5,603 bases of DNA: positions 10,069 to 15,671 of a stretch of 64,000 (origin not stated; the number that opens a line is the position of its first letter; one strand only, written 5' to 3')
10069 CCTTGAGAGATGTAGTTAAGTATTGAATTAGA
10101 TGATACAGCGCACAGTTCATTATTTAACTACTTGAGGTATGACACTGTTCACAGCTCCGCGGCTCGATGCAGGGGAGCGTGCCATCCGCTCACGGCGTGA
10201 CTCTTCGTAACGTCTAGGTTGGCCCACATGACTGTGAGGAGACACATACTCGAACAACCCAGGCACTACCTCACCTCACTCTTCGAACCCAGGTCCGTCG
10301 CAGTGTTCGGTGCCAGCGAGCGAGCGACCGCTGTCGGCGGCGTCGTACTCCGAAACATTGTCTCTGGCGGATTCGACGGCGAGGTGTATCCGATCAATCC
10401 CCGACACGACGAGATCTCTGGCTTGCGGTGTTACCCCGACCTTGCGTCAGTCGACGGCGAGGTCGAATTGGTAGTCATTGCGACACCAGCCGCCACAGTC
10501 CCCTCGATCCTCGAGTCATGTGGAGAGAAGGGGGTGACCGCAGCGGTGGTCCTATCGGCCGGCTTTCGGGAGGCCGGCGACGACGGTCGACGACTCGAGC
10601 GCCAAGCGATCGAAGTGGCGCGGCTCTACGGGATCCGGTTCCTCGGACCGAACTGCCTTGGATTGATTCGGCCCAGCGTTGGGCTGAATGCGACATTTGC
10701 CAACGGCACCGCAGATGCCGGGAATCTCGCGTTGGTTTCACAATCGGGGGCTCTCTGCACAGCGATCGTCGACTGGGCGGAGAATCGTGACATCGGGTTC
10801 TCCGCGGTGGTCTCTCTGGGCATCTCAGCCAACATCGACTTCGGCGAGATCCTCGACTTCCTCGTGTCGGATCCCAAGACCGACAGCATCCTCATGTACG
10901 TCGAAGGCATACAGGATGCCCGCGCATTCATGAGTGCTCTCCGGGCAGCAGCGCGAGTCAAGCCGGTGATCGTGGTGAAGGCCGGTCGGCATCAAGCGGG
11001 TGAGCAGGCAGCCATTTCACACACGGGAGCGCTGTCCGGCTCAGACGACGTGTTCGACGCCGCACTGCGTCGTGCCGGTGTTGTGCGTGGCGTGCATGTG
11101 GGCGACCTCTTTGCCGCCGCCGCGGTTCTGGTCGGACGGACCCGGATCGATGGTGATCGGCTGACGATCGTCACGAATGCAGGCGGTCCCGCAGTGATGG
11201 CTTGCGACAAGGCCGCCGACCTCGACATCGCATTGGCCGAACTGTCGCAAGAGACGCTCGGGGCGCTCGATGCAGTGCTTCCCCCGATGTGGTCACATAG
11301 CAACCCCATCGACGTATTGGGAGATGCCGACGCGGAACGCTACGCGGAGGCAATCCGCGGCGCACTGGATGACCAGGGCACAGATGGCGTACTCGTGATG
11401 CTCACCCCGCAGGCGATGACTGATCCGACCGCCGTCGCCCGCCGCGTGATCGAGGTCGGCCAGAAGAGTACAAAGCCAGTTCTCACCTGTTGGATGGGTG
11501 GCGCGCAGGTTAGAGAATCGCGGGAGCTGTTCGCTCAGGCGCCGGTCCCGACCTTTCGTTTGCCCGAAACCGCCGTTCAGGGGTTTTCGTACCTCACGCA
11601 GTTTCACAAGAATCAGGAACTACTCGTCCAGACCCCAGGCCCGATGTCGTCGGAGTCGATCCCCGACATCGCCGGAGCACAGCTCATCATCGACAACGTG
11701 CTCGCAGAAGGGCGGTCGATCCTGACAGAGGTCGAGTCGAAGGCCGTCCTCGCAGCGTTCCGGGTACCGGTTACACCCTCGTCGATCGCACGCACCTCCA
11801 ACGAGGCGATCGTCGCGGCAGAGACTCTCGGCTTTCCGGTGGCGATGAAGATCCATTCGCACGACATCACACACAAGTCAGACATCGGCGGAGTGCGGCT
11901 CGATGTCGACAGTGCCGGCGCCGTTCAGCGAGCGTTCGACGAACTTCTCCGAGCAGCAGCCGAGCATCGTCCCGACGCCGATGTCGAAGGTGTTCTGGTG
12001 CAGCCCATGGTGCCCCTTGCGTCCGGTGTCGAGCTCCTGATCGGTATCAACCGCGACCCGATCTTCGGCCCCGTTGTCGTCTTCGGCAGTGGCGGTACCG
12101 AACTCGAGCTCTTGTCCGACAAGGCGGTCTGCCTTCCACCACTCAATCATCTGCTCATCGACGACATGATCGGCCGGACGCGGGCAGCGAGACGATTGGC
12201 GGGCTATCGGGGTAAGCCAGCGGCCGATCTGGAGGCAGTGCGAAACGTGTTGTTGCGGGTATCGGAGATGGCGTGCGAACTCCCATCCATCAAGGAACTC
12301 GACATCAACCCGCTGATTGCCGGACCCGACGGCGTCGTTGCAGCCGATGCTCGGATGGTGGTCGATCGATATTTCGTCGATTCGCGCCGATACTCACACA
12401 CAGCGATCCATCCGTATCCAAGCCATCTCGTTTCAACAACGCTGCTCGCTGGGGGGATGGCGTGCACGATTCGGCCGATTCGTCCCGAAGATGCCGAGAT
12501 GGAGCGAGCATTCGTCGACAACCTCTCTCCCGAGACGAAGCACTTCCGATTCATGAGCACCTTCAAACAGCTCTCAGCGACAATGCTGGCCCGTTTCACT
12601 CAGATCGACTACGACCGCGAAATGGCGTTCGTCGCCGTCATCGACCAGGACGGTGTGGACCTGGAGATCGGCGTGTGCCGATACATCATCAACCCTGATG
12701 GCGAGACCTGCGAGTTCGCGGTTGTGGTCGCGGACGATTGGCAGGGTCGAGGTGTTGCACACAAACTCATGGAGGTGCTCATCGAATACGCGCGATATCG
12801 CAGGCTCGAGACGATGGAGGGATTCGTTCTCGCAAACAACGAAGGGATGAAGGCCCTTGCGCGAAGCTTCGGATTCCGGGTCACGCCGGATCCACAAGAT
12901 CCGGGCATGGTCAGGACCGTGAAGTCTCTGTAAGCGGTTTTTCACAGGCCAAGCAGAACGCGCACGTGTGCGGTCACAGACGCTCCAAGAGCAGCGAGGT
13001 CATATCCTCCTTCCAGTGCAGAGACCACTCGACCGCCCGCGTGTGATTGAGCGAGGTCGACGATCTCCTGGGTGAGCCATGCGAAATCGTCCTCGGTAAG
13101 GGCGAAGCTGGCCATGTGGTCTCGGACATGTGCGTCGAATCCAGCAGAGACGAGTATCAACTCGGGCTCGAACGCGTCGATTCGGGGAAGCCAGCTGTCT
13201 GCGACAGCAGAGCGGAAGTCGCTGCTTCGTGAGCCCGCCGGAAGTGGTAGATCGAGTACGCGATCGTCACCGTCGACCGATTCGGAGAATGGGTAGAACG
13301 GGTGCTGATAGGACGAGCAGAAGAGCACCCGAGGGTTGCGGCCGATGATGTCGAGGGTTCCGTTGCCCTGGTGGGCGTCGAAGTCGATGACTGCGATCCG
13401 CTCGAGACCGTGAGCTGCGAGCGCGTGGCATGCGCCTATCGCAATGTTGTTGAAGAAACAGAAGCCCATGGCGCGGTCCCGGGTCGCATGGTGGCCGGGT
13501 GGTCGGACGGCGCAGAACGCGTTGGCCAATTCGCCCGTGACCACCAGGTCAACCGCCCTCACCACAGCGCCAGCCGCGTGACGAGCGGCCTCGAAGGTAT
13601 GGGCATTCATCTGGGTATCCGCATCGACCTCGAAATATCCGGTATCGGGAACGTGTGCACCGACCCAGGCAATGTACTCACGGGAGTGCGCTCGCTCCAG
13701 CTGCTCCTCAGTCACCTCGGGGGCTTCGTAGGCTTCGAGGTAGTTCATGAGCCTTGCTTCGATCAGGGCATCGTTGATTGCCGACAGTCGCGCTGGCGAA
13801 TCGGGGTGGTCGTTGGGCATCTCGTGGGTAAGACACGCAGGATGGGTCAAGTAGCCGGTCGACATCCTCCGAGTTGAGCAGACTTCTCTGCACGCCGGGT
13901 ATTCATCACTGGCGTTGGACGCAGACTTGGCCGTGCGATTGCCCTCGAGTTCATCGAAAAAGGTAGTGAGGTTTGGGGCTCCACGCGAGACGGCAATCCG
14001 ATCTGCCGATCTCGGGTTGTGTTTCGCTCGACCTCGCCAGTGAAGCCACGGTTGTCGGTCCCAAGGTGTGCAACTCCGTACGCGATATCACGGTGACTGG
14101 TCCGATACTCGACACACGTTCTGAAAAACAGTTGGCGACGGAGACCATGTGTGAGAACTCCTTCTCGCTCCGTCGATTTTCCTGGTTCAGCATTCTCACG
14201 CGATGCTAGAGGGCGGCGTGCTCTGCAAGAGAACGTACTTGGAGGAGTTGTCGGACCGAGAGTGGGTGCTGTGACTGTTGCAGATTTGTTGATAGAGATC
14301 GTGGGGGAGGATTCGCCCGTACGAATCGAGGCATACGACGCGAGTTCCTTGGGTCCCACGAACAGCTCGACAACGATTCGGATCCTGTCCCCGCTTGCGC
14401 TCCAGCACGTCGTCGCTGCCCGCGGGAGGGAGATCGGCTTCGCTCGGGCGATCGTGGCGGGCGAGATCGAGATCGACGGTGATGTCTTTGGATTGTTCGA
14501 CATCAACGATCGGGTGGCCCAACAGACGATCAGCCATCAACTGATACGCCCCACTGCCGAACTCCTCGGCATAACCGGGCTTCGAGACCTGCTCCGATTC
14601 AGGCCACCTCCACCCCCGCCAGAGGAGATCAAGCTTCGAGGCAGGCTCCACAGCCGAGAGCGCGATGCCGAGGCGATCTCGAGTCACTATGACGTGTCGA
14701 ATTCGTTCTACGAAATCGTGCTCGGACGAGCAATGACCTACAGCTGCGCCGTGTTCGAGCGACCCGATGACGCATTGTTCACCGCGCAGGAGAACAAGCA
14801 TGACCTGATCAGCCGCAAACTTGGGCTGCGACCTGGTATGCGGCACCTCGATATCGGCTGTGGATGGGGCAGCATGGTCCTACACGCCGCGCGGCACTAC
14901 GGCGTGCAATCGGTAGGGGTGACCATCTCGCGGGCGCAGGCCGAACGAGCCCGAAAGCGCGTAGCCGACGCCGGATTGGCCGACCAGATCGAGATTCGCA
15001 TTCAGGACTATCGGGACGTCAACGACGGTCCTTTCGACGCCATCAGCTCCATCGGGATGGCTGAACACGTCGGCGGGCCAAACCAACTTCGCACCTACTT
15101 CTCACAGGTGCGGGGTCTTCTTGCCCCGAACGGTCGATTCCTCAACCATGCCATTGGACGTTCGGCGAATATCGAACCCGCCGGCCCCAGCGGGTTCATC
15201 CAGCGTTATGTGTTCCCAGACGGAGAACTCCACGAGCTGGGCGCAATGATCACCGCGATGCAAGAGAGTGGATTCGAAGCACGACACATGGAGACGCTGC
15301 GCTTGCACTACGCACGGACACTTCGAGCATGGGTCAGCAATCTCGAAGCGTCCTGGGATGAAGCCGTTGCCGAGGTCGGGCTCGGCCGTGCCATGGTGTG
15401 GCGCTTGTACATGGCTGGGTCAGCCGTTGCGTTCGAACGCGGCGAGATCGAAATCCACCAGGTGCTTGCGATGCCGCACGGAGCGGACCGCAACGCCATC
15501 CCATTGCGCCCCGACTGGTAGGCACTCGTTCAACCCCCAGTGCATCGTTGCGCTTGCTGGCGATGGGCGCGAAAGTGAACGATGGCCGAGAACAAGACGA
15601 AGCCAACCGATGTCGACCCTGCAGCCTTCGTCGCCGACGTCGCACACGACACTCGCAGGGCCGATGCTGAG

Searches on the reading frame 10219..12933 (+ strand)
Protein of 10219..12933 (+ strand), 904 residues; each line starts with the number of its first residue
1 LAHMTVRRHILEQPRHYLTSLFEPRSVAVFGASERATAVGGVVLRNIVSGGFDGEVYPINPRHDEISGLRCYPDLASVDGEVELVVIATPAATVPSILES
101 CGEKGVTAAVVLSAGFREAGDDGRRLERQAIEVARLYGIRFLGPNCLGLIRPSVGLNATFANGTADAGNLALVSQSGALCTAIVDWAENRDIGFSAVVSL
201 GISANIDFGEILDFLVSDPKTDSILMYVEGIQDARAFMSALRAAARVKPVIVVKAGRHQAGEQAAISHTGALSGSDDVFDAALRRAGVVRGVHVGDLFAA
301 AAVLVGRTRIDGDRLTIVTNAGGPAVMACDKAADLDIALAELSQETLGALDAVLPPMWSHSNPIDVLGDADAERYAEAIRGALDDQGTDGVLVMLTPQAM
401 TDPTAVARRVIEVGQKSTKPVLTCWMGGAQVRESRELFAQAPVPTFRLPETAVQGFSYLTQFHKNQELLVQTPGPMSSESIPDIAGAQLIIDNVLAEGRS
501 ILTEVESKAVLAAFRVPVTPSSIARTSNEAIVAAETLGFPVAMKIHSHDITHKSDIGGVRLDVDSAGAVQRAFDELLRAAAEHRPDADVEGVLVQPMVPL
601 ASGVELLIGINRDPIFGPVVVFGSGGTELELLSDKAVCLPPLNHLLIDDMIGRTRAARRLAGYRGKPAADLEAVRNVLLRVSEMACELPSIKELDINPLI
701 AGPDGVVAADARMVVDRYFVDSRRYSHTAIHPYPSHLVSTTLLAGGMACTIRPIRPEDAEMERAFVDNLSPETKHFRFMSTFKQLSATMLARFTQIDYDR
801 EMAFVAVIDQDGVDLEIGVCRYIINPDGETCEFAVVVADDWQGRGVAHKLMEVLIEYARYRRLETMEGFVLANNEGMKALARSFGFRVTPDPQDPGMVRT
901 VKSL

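Call 8: search_protein_families(library=pfam, proteins=[window:10219-12933:+], max_evalue=0.01)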
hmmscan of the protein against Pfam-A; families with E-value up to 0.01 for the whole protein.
window:10219-12933:+ (904 aa): 11 families
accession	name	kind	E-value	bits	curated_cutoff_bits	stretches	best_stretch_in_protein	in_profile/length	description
PF13549.11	ATP-grasp_5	-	2e-86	289.4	27.6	1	494-715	2-221/221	ATP-grasp domain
PF13607.11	Succ_CoA_lig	-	3.8e-53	179.4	27.4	1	167-304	1-138/138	Succinyl-CoA ligase like flavodoxin domain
PF13380.12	CoA_binding_2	-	1.5e-24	87.1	22.8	1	25-150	1-114/116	CoA binding domain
PF13302.13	Acetyltransf_3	-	1.9e-11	45.2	25.4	1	750-887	3-138/138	Acetyltransferase (GNAT) domain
PF00583.31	Acetyltransf_1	-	6.4e-11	43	20.7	1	794-886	23-116/116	Acetyltransferase (GNAT) family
PF02629.25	CoA_binding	-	1.5e-10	42.2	22.3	1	23-115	2-97/97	CoA binding domain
PF13508.13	Acetyltransf_7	-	4e-08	33.9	27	1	804-887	6-83/84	Acetyltransferase (GNAT) domain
PF19045.5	Ligase_CoA_2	-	1.7e-07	31.9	23.7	1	316-446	2-137/162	Ligase-CoA domain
PF13673.13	Acetyltransf_10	-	7.2e-05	23.2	23.6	1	835-893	57-114/128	Acetyltransferase (GNAT) domain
PF13420.13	Acetyltransf_4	-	0.0004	20.9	24.3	1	751-889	1-137/155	Acetyltransferase (GNAT) domain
PF14542.12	Acetyltransf_CG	-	0.0065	17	30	0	815-863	9-58/80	GCN5-related N-acetyl-transferase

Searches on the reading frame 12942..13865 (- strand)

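Call 8: search_protein_families(library=pfam, proteins=[window:12942-13865:-], max_evalue=0.01)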
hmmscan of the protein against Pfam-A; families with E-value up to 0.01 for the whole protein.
window:12942-13865:- (307 aa): 1 family
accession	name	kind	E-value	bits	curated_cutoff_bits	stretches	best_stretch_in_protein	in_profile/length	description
PF00850.24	Hist_deacetyl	-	4.6e-84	282.7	27.9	1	20-304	1-298/298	Histone deacetylase domain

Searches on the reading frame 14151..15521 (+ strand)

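Call 8: search_protein_families(library=pfam, proteins=[window:14151-15521:+], max_evalue=0.01)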
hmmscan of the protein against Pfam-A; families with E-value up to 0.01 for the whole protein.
window:14151-15521:+ (456 aa): 10 families
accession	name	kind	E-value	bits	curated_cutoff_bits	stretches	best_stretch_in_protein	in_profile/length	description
PF02353.26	CMAS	-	3.1e-91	305.9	27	1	167-438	1-273/273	Mycolic acid cyclopropane synthetase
PF13649.12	Methyltransf_25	-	5.5e-15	56.3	27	1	233-328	2-97/97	Methyltransferase domain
PF08242.18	Methyltransf_12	-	3.4e-14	53.8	30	1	233-330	1-98/98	Methyltransferase domain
PF08241.18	Methyltransf_11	-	9.9e-14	52.2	21.2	1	233-331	1-94/95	Methyltransferase domain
PF13489.12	Methyltransf_23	-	2e-11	44.3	27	1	218-338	11-122/164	Methyltransferase domain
PF13847.12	Methyltransf_31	-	3.3e-08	33.8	27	1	227-332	2-109/145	Methyltransferase domain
PF01135.25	PCMT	-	0.00059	20.1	20.3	1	220-303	65-151/210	Protein-L-isoaspartate(D-aspartate) O-methyltransferase (PCMT)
PF05175.20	MTS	-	0.0018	18.4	23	1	230-298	33-102/170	Methyltransferase small domain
PF08123.19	DOT1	-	0.007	16.4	23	0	221-270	35-85/205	Histone methylation protein DOT1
PF12847.13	Methyltransf_18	-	0.0085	16.6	27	0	228-303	14-91/151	Methyltransferase domain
